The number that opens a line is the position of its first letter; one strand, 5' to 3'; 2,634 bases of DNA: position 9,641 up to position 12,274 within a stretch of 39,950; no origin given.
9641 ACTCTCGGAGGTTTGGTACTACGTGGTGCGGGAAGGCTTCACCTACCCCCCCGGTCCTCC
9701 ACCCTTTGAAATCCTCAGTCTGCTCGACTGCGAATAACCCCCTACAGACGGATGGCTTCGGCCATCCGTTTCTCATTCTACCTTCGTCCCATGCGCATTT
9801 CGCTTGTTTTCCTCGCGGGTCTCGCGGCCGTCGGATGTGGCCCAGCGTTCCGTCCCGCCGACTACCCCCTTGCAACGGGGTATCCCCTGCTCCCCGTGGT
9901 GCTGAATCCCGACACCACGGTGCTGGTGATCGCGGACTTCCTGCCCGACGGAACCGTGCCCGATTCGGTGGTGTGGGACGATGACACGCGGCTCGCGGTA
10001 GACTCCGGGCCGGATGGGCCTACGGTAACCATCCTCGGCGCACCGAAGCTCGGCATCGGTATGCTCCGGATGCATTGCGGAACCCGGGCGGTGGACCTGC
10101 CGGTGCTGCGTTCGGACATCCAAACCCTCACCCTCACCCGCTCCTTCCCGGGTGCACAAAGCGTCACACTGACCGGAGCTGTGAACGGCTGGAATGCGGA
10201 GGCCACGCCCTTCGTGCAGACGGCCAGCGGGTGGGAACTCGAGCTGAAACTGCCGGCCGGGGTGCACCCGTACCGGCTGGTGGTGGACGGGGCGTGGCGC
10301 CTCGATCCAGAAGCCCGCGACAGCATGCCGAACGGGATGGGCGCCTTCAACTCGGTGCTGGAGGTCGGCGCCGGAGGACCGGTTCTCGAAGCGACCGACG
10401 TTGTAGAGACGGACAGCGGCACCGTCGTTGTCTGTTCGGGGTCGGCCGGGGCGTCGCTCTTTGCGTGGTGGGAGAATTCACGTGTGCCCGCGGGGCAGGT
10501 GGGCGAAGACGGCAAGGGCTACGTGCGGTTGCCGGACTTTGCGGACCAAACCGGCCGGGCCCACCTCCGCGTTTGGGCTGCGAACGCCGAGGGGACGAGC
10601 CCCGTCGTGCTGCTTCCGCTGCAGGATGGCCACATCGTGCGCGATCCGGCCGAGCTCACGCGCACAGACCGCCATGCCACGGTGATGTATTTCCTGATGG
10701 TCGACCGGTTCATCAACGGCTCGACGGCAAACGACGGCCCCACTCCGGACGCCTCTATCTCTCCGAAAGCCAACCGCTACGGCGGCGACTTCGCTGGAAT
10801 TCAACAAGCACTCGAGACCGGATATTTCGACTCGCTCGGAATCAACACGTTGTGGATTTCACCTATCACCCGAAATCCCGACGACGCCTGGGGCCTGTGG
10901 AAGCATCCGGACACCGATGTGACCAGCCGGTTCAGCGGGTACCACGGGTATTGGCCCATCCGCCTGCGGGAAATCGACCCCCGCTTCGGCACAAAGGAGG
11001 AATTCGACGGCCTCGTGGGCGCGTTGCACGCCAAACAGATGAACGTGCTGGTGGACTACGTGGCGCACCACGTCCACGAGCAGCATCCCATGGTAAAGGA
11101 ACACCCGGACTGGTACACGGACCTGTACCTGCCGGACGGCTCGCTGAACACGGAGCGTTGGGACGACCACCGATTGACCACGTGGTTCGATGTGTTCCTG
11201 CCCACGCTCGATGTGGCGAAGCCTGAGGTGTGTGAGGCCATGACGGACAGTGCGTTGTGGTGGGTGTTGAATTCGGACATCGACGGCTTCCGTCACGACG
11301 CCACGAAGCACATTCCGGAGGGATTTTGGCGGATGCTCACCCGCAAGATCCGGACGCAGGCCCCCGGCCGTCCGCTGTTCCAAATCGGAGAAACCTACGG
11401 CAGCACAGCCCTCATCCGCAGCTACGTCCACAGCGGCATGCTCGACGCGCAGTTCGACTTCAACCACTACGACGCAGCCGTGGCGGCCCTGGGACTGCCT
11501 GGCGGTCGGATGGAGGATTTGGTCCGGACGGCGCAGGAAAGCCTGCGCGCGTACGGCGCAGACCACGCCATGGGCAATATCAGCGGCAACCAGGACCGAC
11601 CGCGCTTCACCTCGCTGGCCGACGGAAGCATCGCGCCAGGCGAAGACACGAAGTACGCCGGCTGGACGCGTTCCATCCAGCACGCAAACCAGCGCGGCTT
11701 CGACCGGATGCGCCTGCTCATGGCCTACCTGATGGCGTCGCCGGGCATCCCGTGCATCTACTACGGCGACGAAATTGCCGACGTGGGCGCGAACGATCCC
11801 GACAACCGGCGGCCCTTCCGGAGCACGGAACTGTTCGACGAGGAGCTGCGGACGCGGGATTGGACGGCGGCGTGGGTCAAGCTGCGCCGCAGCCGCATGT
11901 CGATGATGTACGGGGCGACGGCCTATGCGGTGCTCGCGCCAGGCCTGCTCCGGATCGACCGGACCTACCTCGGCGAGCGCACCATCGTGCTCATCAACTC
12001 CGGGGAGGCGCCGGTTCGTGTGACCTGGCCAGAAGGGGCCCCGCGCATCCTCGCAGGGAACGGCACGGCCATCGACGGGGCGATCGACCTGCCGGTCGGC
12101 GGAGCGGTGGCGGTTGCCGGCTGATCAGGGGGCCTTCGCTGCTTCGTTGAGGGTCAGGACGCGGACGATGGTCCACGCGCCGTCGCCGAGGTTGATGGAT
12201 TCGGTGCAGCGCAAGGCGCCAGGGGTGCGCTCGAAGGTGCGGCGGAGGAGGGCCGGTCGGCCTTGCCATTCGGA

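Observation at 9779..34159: Exact 8-mer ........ occurs six times, always sense-oriented 4-24 nt upstream of a start codon: candidate lineage-specific -10/-7 box implying leaderless mRNAs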

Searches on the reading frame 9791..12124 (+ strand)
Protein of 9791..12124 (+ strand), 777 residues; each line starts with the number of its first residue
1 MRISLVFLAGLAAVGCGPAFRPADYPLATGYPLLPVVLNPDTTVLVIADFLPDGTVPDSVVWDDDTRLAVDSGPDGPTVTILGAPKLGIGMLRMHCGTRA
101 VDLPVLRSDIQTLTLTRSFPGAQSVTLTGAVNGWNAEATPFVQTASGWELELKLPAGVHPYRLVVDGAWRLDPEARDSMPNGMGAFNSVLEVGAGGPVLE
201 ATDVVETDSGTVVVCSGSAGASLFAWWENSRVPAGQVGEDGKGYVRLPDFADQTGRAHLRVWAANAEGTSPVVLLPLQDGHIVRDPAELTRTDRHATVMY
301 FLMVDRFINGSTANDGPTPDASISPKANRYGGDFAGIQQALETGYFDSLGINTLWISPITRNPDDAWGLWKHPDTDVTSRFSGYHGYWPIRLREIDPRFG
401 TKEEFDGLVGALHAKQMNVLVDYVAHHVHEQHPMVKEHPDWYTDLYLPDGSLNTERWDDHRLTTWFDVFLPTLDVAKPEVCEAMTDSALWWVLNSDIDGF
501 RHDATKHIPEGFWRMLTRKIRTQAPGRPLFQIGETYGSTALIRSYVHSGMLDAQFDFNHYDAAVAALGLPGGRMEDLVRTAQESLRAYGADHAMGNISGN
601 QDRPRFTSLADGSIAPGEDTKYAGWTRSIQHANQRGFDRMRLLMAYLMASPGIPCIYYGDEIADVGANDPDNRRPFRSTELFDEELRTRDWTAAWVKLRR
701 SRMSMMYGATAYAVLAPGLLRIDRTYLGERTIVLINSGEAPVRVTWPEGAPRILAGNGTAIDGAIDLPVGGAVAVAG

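Call 10: find_encoding_contigs(protein=window:9791-12124:+, flank=10000, max_places=6)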
Protein window:9791-12124:+ (777 aa): 5 contigs read that carry it; 5 places shown.
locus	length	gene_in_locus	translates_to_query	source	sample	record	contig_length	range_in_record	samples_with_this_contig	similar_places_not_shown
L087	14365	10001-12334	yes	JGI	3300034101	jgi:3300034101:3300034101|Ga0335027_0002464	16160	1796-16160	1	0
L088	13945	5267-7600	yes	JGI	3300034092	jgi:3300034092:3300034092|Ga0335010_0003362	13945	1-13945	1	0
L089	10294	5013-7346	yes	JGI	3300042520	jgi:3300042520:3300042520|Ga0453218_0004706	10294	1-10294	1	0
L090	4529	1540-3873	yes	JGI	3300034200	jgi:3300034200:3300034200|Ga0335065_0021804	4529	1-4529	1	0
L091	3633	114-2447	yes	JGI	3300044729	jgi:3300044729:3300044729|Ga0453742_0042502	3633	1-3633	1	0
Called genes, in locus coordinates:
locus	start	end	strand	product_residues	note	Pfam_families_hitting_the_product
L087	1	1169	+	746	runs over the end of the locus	PF08757:CotH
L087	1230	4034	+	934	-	PF00128:Alpha-amylase, PF18962:Por_Secre_tail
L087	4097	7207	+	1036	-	PF13620:CarboxypepD_reg, PF13715:CarbopepD_reg_2, PF07715:Plug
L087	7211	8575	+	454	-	PF14322:SusD-like_3, PF07980:SusD_RagB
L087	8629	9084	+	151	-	PF16395:DUF5004 (weak)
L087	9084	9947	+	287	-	-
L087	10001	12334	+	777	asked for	PF16561:AMPK1_CBM, PF00128:Alpha-amylase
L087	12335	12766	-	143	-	-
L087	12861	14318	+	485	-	PF07995:GSDH, PF18962:Por_Secre_tail (weak)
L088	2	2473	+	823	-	?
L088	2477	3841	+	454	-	PF14322:SusD-like_3, PF07980:SusD_RagB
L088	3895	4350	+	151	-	PF16395:DUF5004 (weak)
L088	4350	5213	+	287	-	-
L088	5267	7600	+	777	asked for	PF16561:AMPK1_CBM, PF00128:Alpha-amylase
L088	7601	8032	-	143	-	-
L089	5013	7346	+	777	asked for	PF16561:AMPK1_CBM, PF00128:Alpha-amylase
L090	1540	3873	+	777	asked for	PF16561:AMPK1_CBM, PF00128:Alpha-amylase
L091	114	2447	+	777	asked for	PF16561:AMPK1_CBM, PF00128:Alpha-amylase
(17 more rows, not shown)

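Call 33: find_related_loci(query=window:9791-12124:+, collection=metagenome_contigs, flank=10000)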
Query window:9791-12124:+ (777 aa) in metagenome_contigs; peptide patterns used: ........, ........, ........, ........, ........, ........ (x = any residue, [..] = any of these).
355 stretches matched a pattern; 46 encode a relative of the query (tblastn E <= 1e-3); 46 distinct loci.
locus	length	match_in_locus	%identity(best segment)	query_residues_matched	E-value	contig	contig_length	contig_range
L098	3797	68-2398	99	1-777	0e+0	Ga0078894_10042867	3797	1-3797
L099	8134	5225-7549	85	4-777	0e+0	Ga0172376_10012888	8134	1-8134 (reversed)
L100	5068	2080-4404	85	4-777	0e+0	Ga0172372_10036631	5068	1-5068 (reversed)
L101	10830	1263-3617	50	9-775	0e+0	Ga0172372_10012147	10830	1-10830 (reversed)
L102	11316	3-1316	92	340-777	0e+0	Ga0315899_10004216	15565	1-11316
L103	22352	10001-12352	48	1-775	0e+0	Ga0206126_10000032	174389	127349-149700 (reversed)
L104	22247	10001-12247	50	5-757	0e+0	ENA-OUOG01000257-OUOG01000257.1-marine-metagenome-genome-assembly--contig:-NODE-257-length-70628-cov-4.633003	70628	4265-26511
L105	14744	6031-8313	49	12-775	0e+0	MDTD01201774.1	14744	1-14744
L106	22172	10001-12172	50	32-745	0e+0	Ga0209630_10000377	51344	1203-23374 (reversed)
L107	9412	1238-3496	49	32-775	0e+0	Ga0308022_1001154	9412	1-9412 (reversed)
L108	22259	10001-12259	49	32-775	0e+0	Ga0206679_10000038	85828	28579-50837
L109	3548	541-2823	49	12-775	0e+0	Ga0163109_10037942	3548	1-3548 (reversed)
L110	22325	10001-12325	48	7-774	0e+0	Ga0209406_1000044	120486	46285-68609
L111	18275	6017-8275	49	32-775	0e+0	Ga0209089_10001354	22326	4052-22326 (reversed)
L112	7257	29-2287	48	32-775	0e+0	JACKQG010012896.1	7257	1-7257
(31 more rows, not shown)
